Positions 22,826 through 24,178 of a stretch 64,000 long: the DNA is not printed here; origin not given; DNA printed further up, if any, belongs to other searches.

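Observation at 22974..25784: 300/261-bp near-identical direct repeats at the 5' ends of two otherwise diverged GT4 genes, indicating gene conversion or recent recombination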

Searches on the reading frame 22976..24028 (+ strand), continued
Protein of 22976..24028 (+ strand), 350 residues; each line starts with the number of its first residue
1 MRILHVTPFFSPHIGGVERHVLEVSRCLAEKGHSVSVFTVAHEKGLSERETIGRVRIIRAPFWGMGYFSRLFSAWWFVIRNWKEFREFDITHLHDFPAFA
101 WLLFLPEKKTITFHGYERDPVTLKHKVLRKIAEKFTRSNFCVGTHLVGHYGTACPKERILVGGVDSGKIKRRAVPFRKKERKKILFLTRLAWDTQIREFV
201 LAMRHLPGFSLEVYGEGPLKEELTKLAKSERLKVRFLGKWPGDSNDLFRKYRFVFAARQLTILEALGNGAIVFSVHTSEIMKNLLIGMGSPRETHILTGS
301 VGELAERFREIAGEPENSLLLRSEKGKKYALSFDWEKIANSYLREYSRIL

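Call 31: find_related_loci(query=A1, collection=genome_contigs, flank=10000)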
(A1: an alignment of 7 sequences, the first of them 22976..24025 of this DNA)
Query A1 (350 aa) in genome_contigs; peptide patterns used: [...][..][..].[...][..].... (x = any residue, [..] = any of these).
95 stretches matched a pattern; 77 encode a relative of the query (tblastn E <= 1e-3); 76 distinct loci.
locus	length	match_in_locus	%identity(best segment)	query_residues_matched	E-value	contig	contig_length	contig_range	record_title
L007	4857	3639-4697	34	1-346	4e-49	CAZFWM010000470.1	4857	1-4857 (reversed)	MAG TPA_asm: uncultured Thermodesulfobacteriota bacterium isolate SRP077602_co7_231 genome assembly, contig: NODE_66536_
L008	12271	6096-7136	32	1-347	1e-45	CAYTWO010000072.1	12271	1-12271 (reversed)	MAG TPA_asm: uncultured Gemmatimonadota bacterium isolate binchicken_co275_495 genome assembly, contig: NODE_7789_length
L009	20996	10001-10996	34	2-344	5e-42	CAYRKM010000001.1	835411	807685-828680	MAG TPA_asm: uncultured Gammaproteobacteria bacterium isolate SRP292972_co1_108 genome assembly, contig: NODE_7_length_8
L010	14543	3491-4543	32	1-347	6e-41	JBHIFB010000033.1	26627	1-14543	MAG: Candidatus Glassbacteria bacterium isolate b2.sp1_bin.52 NODE_342_length_26627_cov_6.436173, whole genome shotgun s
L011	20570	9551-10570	31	1-344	5e-41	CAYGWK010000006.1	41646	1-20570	MAG TPA_asm: uncultured Gammaproteobacteria bacterium isolate ERP119294_co3_383 genome assembly, contig: NODE_314_length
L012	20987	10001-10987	33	2-343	3e-40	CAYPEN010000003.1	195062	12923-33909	MAG TPA_asm: uncultured Gammaproteobacteria bacterium isolate SRP263991_co5_217 genome assembly, contig: NODE_108_length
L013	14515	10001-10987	34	3-344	2e-39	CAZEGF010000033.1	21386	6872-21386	MAG TPA_asm: uncultured Gammaproteobacteria bacterium isolate SRP135725_co2_582 genome assembly, contig: k141_1919600, w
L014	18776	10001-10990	32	3-344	8e-39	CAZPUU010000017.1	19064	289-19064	MAG TPA_asm: uncultured Gammaproteobacteria bacterium isolate SRP192515_co2_165 genome assembly, contig: NODE_2305_lengt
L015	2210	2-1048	32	9-344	9e-39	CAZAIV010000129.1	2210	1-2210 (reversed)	MAG TPA_asm: uncultured Gammaproteobacteria bacterium isolate SRP271791_co1_20 genome assembly, contig: k141_432121, who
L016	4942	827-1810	32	3-343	2e-37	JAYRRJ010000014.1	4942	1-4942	MAG: Candidatus Levyibacteriota bacterium isolate XM1_ASGE3bin.27 k141_73663, whole genome shotgun sequence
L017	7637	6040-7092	32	1-346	2e-37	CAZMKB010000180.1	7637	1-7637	MAG TPA_asm: uncultured Gemmatimonadota bacterium isolate SRP141376_co1_256 genome assembly, contig: NODE_16670_length_7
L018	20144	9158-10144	30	3-344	8e-37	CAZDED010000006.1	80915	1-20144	MAG TPA_asm: uncultured Gammaproteobacteria bacterium isolate SRP278252_co2_138 genome assembly, contig: NODE_432_length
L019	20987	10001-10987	31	2-343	2e-36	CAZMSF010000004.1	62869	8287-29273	MAG TPA_asm: uncultured Gammaproteobacteria bacterium isolate SRP135725_co1_372 genome assembly, contig: NODE_347_length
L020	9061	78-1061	31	1-344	5e-36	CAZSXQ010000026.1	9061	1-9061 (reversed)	MAG TPA_asm: uncultured Gammaproteobacteria bacterium isolate SRP011637_co1_148 genome assembly, contig: NODE_2914_lengt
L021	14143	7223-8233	29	1-348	2e-38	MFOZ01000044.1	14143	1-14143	MAG: Candidatus Levybacteria bacterium RIFCSPLOWO2_01_FULL_42_15 rifcsplowo2_01_scaffold_9545, whole genome shotgun sequ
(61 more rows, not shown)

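Call 32: list_cluster_members(proteins=[P0001, P0004, P0002, P0049])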
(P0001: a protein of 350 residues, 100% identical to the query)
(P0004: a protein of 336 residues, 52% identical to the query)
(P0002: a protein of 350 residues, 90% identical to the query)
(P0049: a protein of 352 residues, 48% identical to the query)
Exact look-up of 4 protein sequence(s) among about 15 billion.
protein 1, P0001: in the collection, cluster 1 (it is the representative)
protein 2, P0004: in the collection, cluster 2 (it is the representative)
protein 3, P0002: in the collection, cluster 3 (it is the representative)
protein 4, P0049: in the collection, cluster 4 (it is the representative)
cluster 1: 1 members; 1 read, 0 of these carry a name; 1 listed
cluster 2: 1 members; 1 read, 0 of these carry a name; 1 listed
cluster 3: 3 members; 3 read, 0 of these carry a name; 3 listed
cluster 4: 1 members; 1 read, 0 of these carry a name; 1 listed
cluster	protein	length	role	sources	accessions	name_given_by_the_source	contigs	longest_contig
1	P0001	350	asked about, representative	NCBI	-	-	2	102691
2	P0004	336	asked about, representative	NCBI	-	-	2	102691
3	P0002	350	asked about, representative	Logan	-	-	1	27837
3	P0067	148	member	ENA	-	-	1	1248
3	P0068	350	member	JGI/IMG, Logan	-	-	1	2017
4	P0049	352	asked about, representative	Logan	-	-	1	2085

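Call 34: find_encoding_contigs(protein=P0068, flank=5000)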
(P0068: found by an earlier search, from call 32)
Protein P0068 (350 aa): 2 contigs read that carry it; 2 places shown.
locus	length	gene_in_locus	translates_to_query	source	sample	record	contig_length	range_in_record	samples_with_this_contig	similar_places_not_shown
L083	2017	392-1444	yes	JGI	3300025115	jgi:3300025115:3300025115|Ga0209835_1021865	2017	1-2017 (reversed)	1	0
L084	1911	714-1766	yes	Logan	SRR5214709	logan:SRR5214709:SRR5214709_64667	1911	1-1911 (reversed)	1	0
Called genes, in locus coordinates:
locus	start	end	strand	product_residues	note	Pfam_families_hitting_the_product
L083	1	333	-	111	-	?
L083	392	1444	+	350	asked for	PF13439:Glyco_transf_4, PF13579:Glyco_trans_4_4, PF00534:Glycos_transf_1 (weak)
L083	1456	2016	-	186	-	?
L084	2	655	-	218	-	?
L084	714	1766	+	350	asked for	PF13439:Glyco_transf_4, PF13579:Glyco_trans_4_4, PF00534:Glycos_transf_1 (weak)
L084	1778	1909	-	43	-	?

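Call 35: find_encoding_contigs(protein=P0067, flank=5000)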
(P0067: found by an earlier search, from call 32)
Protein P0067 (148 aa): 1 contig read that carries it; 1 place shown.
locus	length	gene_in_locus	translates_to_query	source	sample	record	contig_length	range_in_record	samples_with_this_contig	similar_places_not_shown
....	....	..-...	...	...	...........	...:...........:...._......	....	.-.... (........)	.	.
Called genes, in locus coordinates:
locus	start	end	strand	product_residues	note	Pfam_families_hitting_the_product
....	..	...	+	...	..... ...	-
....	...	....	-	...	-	?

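Call 41: predict_structure(alignment_id=A2)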
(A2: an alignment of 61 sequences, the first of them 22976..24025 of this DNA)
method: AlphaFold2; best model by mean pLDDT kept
length: 350 residues; sequences in the alignment: 61
mean_pLDDT: 94.4   pTM: 0.92
mean pLDDT of the five models: 94.4, 93.8, 93.4, 93.3, 92.5
residues with pLDDT >= 90: 313; 70-90: 34; 50-70: 3; < 50: 0
segments of 3 or more residues with pLDDT < 50: none
pLDDT, mean of each block of 10 residues (from residue 1): 95 89 97 97 93 97 84 92 95 88 82 84 92 94 94 95 95 94 97 96 98 97 98 97 94 97 98 96 94 97 98 98 98 97 97
secondary structure, 60 per line:
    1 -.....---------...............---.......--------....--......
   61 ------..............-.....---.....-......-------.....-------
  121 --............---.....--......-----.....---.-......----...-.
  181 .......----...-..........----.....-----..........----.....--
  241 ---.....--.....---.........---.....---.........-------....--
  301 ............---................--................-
elements in order: E2-6 H16-30 E34-40 E49-52 E55-60 H67-80 H82-86 E90-94 H96-101 E109-113 H123-134 E138-142 H145-150 H166-171 E180-187 H196-205 E210-214 H220-229 E234-238 H244-248 E251-255 H259-267 E271-275 H279-287 E295-298 H301-312 H316-331 H335-349

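Call 49: search_solved_structures(query=A2, max_evalue=0.001)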
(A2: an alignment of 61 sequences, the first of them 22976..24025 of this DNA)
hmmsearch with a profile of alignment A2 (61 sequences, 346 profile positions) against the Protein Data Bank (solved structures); distinct sequences matched with E-value up to 0.001: 31.
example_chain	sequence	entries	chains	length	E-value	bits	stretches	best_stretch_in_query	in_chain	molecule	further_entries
6eji_A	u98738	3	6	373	1e-18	70.7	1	15-342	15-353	WlaC protein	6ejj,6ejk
4n9w_A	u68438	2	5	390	5.8e-14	55.1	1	2-344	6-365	GDP-mannose-dependent alpha-(1-2)-phosphatidylinositol mannosyltransferase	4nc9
2gej_A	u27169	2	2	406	6.7e-14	54.9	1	2-344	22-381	PHOSPHATIDYLINOSITOL MANNOSYLTRANSFERASE (PimA)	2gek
3fro_A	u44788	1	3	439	1.1e-11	47.6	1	176-344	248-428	GlgA glycogen synthase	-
2bis_A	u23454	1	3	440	1.1e-11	47.6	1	176-344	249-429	GLGA GLYCOGEN SYNTHASE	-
3l01_A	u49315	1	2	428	1.5e-11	47.1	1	176-343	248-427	GlgA glycogen synthase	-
4x7m_A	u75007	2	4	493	4.3e-11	45.6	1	176-344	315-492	TarM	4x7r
4x6l_A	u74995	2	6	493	4.4e-11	45.6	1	176-344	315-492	TarM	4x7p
4wac_A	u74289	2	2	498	4.5e-11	45.6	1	176-344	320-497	Glycosyl transferase, group 1 family protein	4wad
7qnt_AAA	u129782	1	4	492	2.9e-10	42.9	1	153-325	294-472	TarM(Se)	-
7qd7_AAA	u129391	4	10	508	3.1e-10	42.8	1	153-325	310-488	TarM(Se)_G117R | TarM(Se)_G117R-4RboP | TarM(Se)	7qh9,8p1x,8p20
7ec7_A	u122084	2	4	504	2.4e-09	39.9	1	172-338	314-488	Glycosyl transferase, group 1 family protein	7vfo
7ec3_A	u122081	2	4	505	2.5e-09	39.8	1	172-338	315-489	Glycosyl transferase, group 1 family protein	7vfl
7ec1_A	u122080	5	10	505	2.5e-09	39.8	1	172-338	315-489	Glycosyl transferase, group 1 family protein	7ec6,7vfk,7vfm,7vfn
8p6s_A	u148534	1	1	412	5e-08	35.6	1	154-322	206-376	Digalactosyldiacylglycerol synthase 2, chloroplastic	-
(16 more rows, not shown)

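Call 51: fold_search(model_id=the predicted structure, library=pdb)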
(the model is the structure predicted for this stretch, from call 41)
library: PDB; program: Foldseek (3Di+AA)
matches with E <= 10: 1677; with E <= 0.001: 483
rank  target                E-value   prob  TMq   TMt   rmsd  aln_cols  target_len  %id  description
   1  3c48_B                4.8e-18  1.00  0.46  0.41  12.9       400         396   17  Structure of the retaining glycosyltransferase MshA: The first step in mycothiol biosynthesis. Organism: Corynebacteri (released 2008-03-25)
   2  3fro_A                6.6e-18  1.00  0.74  0.61   5.4       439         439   20  Crystal structure of Pyrococcus abyssi glycogen synthase with open and closed conformations (released 2010-01-12)
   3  3l01_A                1.1e-17  1.00  0.68  0.57   8.2       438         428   20  Crystal structure of monomeric glycogen synthase from Pyrococcus abyssi (released 2010-12-29)
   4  2bis_A                2.1e-17  1.00  0.71  0.59   5.4       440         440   19  Structure of glycogen synthase from Pyrococcus abyssi (released 2005-11-28)
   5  6eji_A                1.4e-16  1.00  0.78  0.76   4.1       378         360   18  Structure of a glycosyltransferase (released 2018-02-07)
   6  6n1x                  1.7e-16  1.00  0.71  0.66   5.7       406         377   17  BshA from Staphylococcus aureus complexed with UDP and N-acetylglucosamine (released 2019-08-21)
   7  5d00_B                5.1e-16  1.00  0.74  0.72   5.2       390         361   18  Crystal structure of BshA from B. subtilis complexed with N-acetylglucosaminyl-malate and UMP (released 2016-09-07)
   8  3c48_A                6.3e-16  1.00  0.44  0.39  13.5       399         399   16  Structure of the retaining glycosyltransferase MshA: The first step in mycothiol biosynthesis. Organism: Corynebacteri (released 2008-03-25)
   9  3c4q_B                8.3e-16  1.00  0.78  0.70   5.1       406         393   18  Structure of the retaining glycosyltransferase MshA : The first step in mycothiol biosynthesis. Organism : Corynebacte (released 2008-04-01)
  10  3c4q_A                1.2e-15  1.00  0.76  0.68   5.1       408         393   17  Structure of the retaining glycosyltransferase MshA : The first step in mycothiol biosynthesis. Organism : Corynebacte (released 2008-04-01)
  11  6kih_A                1.3e-15  1.00  0.81  0.72   4.2       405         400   16  Sucrose-phosphate synthase (tll1590) from Thermosynechococcus elongatus (released 2020-05-27)
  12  5d01_B                1.8e-15  1.00  0.74  0.72   5.4       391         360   17  Crystal structure of BshA from B. subtilis complexed with N-acetylglucosaminyl-malate (released 2016-09-07)
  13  7qsg_A                2.4e-15  1.00  0.72  0.67   4.8       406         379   18  Methylmannose polysaccharide mannosyltransferase from M. hassiacum (released 2023-01-25)
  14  6d9t                  2.8e-15  1.00  0.71  0.67   5.0       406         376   16  BshA from Staphylococcus aureus complexed with UDP (released 2019-05-08)
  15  6kih_B                6.7e-15  1.00  0.80  0.71   4.2       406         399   16  Sucrose-phosphate synthase (tll1590) from Thermosynechococcus elongatus (released 2020-05-27)
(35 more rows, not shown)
